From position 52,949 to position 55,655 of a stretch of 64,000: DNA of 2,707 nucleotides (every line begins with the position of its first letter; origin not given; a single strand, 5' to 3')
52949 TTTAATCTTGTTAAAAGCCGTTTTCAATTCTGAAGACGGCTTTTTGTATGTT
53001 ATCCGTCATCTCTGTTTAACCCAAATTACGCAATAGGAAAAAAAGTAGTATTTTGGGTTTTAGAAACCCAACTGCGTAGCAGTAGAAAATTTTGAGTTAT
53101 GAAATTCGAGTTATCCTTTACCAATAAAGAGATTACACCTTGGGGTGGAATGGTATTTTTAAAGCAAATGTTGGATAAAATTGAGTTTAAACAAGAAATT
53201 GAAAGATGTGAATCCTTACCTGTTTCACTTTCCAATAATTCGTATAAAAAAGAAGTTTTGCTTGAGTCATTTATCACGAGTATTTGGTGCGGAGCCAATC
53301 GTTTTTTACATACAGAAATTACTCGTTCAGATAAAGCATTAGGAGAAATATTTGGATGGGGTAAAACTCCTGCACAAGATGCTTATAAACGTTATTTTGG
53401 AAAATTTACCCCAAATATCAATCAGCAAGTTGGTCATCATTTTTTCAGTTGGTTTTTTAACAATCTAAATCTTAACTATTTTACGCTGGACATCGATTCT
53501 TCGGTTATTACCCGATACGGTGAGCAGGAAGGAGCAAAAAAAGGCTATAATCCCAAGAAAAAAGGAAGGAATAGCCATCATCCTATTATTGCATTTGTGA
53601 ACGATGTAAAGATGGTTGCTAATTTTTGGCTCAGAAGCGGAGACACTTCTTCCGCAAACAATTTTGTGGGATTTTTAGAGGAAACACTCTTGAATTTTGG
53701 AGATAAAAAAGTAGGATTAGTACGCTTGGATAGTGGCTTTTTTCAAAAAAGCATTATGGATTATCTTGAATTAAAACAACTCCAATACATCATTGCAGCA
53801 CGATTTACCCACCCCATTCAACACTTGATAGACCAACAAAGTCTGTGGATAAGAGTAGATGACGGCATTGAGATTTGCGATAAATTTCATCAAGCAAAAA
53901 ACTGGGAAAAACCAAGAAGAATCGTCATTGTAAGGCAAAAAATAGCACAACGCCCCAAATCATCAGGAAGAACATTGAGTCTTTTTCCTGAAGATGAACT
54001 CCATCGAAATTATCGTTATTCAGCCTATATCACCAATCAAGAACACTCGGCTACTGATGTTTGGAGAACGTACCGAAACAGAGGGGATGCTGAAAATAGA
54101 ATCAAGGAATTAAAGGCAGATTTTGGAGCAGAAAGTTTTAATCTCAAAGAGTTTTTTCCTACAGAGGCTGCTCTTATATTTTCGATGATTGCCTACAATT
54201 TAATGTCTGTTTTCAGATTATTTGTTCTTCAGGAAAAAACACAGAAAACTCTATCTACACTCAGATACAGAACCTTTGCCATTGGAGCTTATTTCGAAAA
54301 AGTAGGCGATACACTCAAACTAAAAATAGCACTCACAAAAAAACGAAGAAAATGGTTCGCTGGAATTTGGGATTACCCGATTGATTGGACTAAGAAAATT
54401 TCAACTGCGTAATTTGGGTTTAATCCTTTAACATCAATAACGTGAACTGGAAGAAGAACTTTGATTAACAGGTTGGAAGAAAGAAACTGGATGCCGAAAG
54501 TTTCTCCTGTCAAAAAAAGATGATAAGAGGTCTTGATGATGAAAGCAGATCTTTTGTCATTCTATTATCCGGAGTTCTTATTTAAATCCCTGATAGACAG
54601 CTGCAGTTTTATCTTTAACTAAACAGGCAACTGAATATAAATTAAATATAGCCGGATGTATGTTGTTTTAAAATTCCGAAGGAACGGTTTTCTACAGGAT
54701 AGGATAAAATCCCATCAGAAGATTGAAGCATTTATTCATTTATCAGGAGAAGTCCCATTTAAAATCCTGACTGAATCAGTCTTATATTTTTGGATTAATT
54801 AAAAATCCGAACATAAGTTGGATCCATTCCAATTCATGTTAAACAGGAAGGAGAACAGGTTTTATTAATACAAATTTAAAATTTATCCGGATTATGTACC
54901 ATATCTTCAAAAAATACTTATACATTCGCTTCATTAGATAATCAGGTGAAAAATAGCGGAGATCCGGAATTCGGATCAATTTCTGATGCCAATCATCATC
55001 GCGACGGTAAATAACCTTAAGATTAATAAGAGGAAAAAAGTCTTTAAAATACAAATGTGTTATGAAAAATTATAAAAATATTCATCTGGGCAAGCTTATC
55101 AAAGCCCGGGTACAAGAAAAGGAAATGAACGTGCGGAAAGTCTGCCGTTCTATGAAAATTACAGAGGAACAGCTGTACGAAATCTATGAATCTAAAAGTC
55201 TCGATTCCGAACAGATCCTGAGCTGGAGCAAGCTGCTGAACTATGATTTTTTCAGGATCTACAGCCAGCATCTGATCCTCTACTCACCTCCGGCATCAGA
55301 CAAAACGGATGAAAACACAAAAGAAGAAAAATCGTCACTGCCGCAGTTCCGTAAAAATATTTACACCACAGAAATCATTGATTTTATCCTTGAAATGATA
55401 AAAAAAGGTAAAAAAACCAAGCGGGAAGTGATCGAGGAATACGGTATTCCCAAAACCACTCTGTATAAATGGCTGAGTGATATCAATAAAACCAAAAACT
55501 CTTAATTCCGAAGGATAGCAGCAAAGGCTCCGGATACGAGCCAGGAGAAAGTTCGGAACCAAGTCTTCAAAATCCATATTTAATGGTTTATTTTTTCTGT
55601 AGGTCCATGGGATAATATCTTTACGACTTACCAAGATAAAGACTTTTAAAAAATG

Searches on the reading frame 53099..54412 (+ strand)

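Call 63: search_protein_families(library=padloc, max_evalue=0.01, proteins=[window:53099-54412:+])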
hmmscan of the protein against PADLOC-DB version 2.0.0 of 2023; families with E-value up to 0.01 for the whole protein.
window:53099-54412:+ (437 aa): 0 families

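Call 68: search_protein_families(library=pfam, max_evalue=0.01, proteins=[window:53099-54412:+])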
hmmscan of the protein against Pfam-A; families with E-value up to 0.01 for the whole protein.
window:53099-54412:+ (437 aa): 2 families
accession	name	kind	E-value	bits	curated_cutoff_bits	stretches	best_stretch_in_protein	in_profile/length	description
PF13701.12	DDE_Tnp_1_4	-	6.2e-45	153.7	34.7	1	3-413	9-416/435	Transposase DDE domain group 1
PF01609.27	DDE_Tnp_1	-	3e-22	79.8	23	1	130-368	7-200/200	Transposase DDE domain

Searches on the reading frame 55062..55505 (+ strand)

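Call 63: search_protein_families(library=padloc, max_evalue=0.01, proteins=[window:55062-55505:+])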
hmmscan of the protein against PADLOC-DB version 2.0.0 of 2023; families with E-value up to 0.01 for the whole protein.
window:55062-55505:+ (147 aa): 2 families
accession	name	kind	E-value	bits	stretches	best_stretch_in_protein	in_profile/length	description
PDLC01858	CARF3--CARF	-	1e-05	23.5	1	109-142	149-182/204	-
PDLC02590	DrmC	-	0.0059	15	0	97-140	2-44/88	DrmC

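Call 68: search_protein_families(library=pfam, max_evalue=0.01, proteins=[window:55062-55505:+])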
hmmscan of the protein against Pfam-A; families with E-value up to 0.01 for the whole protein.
window:55062-55505:+ (147 aa): 9 families
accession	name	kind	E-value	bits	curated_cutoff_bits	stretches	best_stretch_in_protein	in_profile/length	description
PF02796.21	HTH_7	-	4.5e-08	33.5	23.8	1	97-139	2-43/45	Helix-turn-helix domain of resolvase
PF01527.26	HTH_Tnp_1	-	7.6e-06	26.5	24.1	0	99-141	5-47/75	Transposase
PF13518.12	HTH_28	-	4.1e-05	24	25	1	109-142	5-37/52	Helix-turn-helix domain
PF13443.12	HTH_26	-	5.3e-05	23.8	22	0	16-45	5-34/63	Cro/C1-type HTH DNA-binding domain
PF01978.25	TrmB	-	0.00016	21.9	25.6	1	112-140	17-45/68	Sugar-specific transcriptional regulator TrmB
PF13022.12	HTH_Tnp_1_2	-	0.00017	22.1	27.9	1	117-140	26-49/122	Helix-turn-helix of insertion element transposase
PF13384.12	HTH_23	-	0.0008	19.6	24.6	0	109-142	10-42/50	Homeodomain-like domain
PF04218.19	CENP-B_N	-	0.0033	17.5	21.2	0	114-139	20-44/53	CENP-B N-terminal DNA-binding domain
PF13551.12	HTH_29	-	0.0055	17.2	28.1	0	109-143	4-38/64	Winged helix-turn helix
